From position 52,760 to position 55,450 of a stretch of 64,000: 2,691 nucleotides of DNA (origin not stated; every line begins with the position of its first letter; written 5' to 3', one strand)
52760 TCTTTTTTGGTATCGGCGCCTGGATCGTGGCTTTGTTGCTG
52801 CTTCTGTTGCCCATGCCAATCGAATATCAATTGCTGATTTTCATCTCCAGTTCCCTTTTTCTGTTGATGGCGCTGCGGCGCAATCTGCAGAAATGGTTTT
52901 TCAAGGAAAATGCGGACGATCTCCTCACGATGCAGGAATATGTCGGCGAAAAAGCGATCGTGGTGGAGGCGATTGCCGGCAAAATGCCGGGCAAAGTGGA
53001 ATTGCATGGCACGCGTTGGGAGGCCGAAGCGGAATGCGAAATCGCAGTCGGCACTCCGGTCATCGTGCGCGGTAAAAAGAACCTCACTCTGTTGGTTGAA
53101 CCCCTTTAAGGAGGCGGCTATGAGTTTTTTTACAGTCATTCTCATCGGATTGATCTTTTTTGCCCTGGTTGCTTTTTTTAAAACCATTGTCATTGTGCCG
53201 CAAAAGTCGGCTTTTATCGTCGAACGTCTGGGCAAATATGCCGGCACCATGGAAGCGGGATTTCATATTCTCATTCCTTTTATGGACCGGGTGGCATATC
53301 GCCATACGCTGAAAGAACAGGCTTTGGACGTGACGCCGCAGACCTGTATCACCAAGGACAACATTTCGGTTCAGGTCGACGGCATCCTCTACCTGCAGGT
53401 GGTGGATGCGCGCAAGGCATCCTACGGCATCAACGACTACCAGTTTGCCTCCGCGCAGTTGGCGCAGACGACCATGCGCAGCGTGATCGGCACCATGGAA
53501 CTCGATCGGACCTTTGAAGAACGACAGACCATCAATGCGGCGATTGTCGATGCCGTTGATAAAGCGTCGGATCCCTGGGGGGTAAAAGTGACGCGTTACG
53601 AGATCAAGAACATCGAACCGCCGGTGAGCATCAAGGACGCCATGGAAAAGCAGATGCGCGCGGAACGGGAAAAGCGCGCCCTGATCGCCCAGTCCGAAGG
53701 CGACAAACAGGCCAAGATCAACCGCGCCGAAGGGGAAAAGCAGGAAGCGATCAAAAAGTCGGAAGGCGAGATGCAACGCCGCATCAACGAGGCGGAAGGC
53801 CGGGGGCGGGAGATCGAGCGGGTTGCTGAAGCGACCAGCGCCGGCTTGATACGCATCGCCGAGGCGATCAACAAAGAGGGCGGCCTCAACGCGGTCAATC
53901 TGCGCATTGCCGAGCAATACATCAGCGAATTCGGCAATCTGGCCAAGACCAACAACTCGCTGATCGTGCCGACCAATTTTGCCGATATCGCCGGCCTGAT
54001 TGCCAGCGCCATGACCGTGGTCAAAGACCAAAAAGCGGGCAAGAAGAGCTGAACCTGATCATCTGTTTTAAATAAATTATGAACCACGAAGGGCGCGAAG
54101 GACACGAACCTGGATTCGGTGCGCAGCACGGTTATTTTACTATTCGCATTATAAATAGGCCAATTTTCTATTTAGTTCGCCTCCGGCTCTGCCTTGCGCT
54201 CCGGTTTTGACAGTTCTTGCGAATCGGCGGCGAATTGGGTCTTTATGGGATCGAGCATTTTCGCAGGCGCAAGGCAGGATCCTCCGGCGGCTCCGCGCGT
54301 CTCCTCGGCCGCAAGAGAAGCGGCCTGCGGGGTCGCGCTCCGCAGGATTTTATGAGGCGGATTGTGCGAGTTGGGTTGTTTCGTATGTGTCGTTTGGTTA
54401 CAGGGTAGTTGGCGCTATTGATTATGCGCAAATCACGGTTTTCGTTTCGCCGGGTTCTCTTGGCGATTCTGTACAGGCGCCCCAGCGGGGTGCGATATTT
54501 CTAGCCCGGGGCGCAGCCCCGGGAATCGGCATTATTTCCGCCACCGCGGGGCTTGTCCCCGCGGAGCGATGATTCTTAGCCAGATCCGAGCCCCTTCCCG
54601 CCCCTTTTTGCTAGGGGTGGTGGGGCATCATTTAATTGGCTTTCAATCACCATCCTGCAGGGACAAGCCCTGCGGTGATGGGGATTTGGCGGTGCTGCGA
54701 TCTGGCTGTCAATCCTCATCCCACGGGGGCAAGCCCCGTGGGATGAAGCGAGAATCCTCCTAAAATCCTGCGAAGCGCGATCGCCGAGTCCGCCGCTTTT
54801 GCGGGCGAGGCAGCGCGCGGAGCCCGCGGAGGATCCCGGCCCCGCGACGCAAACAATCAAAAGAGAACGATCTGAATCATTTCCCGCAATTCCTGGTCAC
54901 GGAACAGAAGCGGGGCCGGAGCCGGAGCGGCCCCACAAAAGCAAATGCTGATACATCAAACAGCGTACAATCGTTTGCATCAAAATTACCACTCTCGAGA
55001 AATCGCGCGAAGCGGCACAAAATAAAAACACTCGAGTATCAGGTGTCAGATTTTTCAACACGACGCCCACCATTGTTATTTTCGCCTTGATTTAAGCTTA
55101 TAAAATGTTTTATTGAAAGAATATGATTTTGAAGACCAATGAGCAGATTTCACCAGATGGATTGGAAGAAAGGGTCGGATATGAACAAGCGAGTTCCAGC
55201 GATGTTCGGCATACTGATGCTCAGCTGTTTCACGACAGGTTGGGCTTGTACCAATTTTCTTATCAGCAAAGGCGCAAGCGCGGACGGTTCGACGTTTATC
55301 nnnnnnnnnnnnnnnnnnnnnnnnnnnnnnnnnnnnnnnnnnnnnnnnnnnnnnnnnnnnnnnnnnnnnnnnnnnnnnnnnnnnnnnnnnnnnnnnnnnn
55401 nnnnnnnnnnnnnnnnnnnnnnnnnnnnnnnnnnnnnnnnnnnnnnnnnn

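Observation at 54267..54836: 570-bp noncoding element with ~85-nt terminal inverted repeats and internal GC-rich hairpins: a MITE-like insertion or a large structured RNA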

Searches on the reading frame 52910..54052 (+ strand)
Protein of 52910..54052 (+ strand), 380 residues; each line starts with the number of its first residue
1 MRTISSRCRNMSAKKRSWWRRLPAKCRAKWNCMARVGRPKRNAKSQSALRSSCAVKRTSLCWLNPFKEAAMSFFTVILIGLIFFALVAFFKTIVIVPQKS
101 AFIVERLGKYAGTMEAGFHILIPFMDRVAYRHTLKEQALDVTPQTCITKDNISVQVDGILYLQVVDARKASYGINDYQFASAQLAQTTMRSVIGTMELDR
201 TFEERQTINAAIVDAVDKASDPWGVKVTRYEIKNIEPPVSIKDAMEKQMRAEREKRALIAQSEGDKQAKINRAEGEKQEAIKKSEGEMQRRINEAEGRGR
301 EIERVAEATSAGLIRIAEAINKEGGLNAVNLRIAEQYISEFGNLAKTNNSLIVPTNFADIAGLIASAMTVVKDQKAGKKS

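Call 12: find_encoding_contigs(protein=window:52910-54052:+, flank=4000, max_places=10)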
Protein window:52910-54052:+ (380 aa): no gene with exactly this product is on record in the collection.

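Call 15: search_protein_families(library=pfam, proteins=[window:52910-54052:+], max_evalue=0.01)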
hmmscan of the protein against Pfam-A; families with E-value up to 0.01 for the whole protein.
window:52910-54052:+ (380 aa): 2 families
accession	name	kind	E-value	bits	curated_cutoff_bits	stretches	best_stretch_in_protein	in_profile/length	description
PF01145.31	Band_7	-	1.8e-36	126.2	23.6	1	95-266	2-176/176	SPFH domain / Band 7 family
PF16200.10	Band_7_C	-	2.1e-25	89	29.1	1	315-374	2-61/63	C-terminal region of band_7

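Call 31: find_encoding_contigs(protein=window:53120-54052:+, flank=3000, max_places=10)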
Protein window:53120-54052:+ (310 aa): 19 contigs read that carry it; 3 places shown.
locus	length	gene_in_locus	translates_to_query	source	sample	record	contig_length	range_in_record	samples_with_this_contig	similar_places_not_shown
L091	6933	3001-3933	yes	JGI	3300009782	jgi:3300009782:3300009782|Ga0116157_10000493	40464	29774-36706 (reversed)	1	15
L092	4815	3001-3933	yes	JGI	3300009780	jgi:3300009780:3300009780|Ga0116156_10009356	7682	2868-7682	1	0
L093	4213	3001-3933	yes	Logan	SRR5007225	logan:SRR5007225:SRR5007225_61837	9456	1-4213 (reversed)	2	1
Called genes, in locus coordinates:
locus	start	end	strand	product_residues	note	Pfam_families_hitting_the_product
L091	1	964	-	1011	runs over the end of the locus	PF00873:ACR_tran, PF03176:MMPL, PF02355:SecD_SecF_C (weak)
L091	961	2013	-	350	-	PF25919:BSH_CusB (faint), PF25973:BSH_CzcB (weak), PF25885:HH_EMRA (weak), PF25954:Beta-barrel_RND_2, PF25989:YknX_C (faint)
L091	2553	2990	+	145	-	PF01957:NfeD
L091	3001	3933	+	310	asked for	PF01145:Band_7, PF16200:Band_7_C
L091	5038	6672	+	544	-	PF03577:Peptidase_C69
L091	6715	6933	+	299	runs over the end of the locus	PF03629:SASA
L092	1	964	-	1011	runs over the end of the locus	PF00873:ACR_tran, PF03176:MMPL, PF02355:SecD_SecF_C (weak)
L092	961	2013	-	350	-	PF25919:BSH_CusB (faint), PF25973:BSH_CzcB (weak), PF25885:HH_EMRA (weak), PF25954:Beta-barrel_RND_2, PF25989:YknX_C (faint)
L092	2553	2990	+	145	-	PF01957:NfeD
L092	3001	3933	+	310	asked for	PF01145:Band_7, PF16200:Band_7_C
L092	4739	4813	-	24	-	?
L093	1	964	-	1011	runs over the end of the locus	PF00873:ACR_tran, PF03176:MMPL, PF02355:SecD_SecF_C (weak)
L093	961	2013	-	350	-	PF25919:BSH_CusB (faint), PF25973:BSH_CzcB (weak), PF25885:HH_EMRA (weak), PF25954:Beta-barrel_RND_2, PF25989:YknX_C (faint)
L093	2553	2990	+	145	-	PF01957:NfeD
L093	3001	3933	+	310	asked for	PF01145:Band_7, PF16200:Band_7_C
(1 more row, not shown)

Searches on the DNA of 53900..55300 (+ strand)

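Call 5: search_rna_families(source=window, start=53900, end=55300, threshold=evalue, max_evalue=10)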
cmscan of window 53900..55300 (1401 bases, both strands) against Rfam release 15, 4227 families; matches with E-value up to 10: 8.
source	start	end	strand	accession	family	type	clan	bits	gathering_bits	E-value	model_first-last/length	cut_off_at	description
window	54525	54604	-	RF00094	HDV_ribozyme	Gene; ribozyme;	-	19.9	50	4.3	1-89/89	no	Hepatitis delta virus ribozyme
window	54529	54689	-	RF04135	MIR5062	Gene; miRNA;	-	19.6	140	0.78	1-158/158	no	MIR5062 microRNA precursor family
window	54500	54565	-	RF03595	mir-3569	Gene; miRNA;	-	18.3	50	1.8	1-58/58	no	mir-3569 microRNA precursor family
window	54294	54342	-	RF01783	b55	Gene; sRNA;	-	17.8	70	4.9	1-61/61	no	Mycobacterium B11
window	54497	54523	-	RF01687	Acido-Lenti-1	Gene; sRNA;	-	17.6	37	0.36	1-46/46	no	Acido-Lenti-1 RNA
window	54658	54738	+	RF00981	mir-939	Gene; miRNA;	-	17.6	84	7.6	1-82/82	no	mir-939 microRNA precursor family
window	54906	54960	+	RF02248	Six3os1_3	Gene; lncRNA;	-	14.9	40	0.51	1-75/75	no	Six3os1 conserved region 3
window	54715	54765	-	RF02349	psRNA2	Gene; sRNA;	-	11.8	65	5.1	8-61/201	no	Proteobacterial sRNA psRNA2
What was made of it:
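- On Known structured RNA family (Rfam 15): Only chance-level hits (at most 20 bits, E at least 0.36) appeared in 53900-55300 (call 5).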

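Call 39: search_dna_similar(query=window:54267-54846:+, collection=plasmids, mode=distant, max_evalue=0.01)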
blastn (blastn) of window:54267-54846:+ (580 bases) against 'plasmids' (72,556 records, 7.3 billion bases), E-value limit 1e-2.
No match.

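Call 40: search_dna_similar(query=window:54267-54846:+, collection=phages, mode=distant, max_evalue=0.01)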
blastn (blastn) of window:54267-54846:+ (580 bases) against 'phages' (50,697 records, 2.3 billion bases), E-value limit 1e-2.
No match.
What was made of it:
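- On MITE: Plasmid and phage collections gave no match (calls 39, 40).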

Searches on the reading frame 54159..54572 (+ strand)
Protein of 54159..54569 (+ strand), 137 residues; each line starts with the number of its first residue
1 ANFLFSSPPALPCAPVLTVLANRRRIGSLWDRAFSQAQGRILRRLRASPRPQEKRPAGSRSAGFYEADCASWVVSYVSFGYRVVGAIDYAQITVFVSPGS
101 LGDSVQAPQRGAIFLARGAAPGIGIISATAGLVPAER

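Call 15: search_protein_families(library=pfam, proteins=[window:54207-54572:+], max_evalue=0.01)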
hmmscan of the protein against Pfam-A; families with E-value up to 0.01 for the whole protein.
window:54207-54572:+ (121 aa): 0 families

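Call 37: find_homologous_proteins(query=window:54159-54569:+, max_evalue=10)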
Query window:54159-54569:+: 114 candidates shared short words with the query, none scored E <= 10.
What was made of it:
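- Tried and rejected: Using the + frame ORF 54159-54569 as a protein query found nothing (call 37).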
